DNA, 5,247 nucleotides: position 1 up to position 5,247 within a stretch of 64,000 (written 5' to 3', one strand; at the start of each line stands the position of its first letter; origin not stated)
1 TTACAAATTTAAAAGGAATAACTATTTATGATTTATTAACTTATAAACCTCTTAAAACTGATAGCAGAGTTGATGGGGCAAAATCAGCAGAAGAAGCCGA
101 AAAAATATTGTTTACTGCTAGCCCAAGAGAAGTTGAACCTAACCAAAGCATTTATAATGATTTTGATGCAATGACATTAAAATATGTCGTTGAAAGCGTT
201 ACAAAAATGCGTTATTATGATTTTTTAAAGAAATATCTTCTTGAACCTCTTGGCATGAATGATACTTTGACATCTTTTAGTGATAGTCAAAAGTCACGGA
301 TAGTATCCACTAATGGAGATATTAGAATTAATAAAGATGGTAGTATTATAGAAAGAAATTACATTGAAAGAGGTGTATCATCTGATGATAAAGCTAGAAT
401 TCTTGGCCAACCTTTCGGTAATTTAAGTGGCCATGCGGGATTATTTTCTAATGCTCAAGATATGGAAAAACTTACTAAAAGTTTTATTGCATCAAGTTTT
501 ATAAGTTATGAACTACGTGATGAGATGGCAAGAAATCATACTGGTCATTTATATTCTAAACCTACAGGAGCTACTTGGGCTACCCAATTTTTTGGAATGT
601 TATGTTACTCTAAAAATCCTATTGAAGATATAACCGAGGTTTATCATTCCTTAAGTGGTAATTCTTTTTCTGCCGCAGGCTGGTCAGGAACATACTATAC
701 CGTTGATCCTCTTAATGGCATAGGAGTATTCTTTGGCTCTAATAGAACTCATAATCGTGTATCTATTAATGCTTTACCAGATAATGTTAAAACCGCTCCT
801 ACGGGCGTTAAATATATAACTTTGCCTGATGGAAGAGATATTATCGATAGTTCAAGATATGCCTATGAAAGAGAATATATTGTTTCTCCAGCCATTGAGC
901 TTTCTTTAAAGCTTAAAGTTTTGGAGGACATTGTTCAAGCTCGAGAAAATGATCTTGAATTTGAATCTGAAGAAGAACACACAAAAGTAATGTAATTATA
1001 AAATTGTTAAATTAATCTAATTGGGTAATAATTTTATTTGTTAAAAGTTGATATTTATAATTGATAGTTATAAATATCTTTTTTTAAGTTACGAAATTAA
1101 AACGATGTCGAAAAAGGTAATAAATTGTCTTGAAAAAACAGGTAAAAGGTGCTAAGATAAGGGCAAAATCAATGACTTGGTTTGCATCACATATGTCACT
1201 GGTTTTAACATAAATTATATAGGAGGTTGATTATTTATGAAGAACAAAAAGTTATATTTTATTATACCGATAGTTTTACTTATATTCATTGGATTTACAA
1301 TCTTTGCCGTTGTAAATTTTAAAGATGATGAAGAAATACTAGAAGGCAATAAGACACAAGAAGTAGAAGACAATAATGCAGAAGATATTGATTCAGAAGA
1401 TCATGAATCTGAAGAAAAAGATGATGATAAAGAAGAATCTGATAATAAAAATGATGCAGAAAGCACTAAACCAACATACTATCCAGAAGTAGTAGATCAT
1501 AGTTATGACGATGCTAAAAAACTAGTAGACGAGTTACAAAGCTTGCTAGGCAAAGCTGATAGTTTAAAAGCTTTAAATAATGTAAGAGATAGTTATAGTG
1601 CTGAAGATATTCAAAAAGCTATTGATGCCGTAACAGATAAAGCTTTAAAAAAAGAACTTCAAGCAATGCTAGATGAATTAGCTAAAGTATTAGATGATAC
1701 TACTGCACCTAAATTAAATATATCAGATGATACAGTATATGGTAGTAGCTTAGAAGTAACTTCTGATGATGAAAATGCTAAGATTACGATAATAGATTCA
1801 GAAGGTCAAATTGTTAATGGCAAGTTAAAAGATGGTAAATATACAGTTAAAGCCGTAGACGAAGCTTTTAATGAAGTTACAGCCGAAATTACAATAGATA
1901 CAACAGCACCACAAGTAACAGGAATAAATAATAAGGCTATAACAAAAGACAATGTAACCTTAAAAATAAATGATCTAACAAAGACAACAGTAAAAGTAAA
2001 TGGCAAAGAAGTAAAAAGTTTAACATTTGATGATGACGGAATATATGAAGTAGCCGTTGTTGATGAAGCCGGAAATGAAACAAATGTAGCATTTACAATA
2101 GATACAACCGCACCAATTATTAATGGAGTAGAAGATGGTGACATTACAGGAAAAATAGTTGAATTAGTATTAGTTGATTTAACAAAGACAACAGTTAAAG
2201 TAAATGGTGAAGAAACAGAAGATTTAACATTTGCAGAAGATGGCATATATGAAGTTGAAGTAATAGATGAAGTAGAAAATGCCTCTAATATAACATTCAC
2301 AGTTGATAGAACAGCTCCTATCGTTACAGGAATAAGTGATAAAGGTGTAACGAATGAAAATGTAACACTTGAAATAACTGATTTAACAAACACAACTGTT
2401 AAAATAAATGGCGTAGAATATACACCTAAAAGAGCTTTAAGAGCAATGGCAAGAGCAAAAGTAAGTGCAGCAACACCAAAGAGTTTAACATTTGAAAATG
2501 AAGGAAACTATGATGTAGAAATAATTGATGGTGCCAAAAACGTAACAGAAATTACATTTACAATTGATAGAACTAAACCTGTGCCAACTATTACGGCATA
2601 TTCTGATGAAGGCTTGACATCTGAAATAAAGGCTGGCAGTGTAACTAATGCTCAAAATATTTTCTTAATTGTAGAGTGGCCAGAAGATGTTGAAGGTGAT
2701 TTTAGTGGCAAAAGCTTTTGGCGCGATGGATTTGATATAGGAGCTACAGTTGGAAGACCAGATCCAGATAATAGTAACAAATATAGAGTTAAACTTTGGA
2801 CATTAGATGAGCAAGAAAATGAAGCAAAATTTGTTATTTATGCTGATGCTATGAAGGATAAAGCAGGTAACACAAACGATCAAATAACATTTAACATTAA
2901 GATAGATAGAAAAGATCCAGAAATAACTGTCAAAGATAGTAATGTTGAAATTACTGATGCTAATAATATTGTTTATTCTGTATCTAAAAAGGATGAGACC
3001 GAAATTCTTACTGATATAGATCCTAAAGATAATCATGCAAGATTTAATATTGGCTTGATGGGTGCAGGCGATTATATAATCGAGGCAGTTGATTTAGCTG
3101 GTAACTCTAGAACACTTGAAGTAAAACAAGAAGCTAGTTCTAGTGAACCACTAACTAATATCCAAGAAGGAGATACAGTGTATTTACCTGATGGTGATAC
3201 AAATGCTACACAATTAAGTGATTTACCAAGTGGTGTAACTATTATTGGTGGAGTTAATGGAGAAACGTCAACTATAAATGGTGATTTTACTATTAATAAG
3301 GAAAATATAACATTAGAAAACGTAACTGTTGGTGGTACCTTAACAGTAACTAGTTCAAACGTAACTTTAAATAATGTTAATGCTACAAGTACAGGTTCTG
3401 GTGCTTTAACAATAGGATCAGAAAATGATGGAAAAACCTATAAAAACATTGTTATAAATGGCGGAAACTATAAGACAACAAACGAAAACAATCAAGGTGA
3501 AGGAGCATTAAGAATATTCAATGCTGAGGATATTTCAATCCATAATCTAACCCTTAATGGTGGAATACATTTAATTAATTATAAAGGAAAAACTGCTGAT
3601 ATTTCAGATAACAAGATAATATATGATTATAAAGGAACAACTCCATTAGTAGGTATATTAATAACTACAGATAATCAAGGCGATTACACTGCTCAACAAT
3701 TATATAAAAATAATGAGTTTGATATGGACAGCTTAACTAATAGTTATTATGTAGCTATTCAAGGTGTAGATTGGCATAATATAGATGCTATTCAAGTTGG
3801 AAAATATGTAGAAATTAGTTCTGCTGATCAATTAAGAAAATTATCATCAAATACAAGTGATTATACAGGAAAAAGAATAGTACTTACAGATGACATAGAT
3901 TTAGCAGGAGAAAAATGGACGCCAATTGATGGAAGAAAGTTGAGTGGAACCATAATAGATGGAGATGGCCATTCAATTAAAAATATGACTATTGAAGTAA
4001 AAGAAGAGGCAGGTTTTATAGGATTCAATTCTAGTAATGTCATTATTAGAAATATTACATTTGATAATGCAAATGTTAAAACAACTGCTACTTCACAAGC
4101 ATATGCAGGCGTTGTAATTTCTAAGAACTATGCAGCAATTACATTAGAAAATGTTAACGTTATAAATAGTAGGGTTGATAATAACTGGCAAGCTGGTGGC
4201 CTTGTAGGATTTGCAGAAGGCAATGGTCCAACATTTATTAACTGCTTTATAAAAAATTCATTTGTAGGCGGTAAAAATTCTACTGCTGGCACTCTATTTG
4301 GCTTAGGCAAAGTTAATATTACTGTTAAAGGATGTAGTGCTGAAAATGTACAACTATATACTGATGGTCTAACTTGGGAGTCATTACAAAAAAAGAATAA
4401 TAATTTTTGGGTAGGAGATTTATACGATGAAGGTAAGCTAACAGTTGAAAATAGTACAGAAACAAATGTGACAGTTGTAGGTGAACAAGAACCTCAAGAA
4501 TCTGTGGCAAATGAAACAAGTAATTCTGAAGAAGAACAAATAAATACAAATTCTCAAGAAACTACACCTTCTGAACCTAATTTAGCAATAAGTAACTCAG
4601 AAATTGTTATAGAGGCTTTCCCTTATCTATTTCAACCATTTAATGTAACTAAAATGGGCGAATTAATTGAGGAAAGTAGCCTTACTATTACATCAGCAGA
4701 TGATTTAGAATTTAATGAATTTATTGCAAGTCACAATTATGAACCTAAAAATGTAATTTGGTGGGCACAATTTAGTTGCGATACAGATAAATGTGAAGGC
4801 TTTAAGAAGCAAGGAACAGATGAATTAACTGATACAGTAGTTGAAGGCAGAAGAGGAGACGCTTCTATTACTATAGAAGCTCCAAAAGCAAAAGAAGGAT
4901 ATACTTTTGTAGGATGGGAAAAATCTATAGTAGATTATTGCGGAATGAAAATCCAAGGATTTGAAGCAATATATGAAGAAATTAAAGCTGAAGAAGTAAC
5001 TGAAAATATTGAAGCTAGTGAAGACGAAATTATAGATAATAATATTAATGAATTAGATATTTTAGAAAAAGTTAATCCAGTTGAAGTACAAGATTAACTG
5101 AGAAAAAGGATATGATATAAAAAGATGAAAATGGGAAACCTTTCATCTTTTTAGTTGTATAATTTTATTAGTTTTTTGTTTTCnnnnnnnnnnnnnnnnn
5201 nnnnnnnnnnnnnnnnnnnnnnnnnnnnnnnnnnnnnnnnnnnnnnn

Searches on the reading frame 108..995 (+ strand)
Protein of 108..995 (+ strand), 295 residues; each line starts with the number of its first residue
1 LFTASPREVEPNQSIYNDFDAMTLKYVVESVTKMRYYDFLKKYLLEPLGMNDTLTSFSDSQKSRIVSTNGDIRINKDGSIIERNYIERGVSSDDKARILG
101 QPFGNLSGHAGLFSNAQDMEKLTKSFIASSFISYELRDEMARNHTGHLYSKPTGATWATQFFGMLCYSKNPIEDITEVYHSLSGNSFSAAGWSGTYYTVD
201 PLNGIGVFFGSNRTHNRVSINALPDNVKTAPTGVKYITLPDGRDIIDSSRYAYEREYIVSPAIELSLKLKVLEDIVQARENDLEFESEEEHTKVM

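Call 29: search_protein_families(library=pfam, proteins=[window:108-995:+], max_evalue=0.00001)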
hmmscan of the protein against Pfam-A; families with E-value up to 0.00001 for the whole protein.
window:108-995:+ (295 aa): 1 family
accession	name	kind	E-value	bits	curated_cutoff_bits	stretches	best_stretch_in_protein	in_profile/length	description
PF00144.29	Beta-lactamase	-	1.6e-16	60.8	27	1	9-216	136-313/329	Beta-lactamase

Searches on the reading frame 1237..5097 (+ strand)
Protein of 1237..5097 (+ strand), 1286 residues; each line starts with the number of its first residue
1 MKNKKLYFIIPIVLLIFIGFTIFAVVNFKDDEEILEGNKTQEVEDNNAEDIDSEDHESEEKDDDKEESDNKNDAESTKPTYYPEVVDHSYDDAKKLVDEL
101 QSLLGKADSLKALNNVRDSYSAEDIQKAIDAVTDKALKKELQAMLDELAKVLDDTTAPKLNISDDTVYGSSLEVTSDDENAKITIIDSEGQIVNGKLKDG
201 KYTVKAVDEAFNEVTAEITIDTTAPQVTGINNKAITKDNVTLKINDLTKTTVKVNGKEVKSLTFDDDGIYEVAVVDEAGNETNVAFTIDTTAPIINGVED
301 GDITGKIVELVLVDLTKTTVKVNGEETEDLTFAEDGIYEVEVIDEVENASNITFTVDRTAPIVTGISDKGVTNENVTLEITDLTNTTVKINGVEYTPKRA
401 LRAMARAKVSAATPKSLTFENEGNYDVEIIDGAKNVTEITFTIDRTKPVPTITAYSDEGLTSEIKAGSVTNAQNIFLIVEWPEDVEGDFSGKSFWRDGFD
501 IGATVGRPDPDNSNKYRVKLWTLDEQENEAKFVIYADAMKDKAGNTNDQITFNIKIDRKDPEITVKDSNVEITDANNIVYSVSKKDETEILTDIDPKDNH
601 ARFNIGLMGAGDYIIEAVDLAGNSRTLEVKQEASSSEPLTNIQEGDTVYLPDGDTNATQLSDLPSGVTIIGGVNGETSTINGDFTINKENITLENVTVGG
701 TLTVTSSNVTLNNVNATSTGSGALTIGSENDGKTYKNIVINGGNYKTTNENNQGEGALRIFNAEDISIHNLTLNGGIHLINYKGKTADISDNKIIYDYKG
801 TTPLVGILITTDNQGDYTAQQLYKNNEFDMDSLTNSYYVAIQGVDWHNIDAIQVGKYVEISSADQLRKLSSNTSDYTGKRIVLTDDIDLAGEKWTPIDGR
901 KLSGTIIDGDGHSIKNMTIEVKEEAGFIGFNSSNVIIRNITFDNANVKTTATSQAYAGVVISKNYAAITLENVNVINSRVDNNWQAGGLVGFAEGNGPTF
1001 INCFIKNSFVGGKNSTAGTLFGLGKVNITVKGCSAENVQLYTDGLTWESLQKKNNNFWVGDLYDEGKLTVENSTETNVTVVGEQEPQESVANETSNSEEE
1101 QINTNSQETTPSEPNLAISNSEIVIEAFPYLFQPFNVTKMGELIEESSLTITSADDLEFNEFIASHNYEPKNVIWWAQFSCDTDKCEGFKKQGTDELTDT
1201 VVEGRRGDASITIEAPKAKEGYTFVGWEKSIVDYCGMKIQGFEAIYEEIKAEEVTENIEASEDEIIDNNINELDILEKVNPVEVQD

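Call 29: search_protein_families(library=pfam, proteins=[window:1237-5097:+], max_evalue=0.00001)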
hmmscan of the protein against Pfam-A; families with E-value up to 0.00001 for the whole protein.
window:1237-5097:+ (1286 aa): 0 families

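Call 78: search_protein_families(library=pfam, proteins=[window:1237-5097:+], max_evalue=0.001)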
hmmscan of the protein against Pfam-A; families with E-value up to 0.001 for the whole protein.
window:1237-5097:+ (1286 aa): 1 family
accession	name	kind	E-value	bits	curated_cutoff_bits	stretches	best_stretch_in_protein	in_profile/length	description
PF13670.12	PepSY_2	-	0.00042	20.7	24.3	0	251-289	37-75/83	Peptidase propeptide and YPEB domain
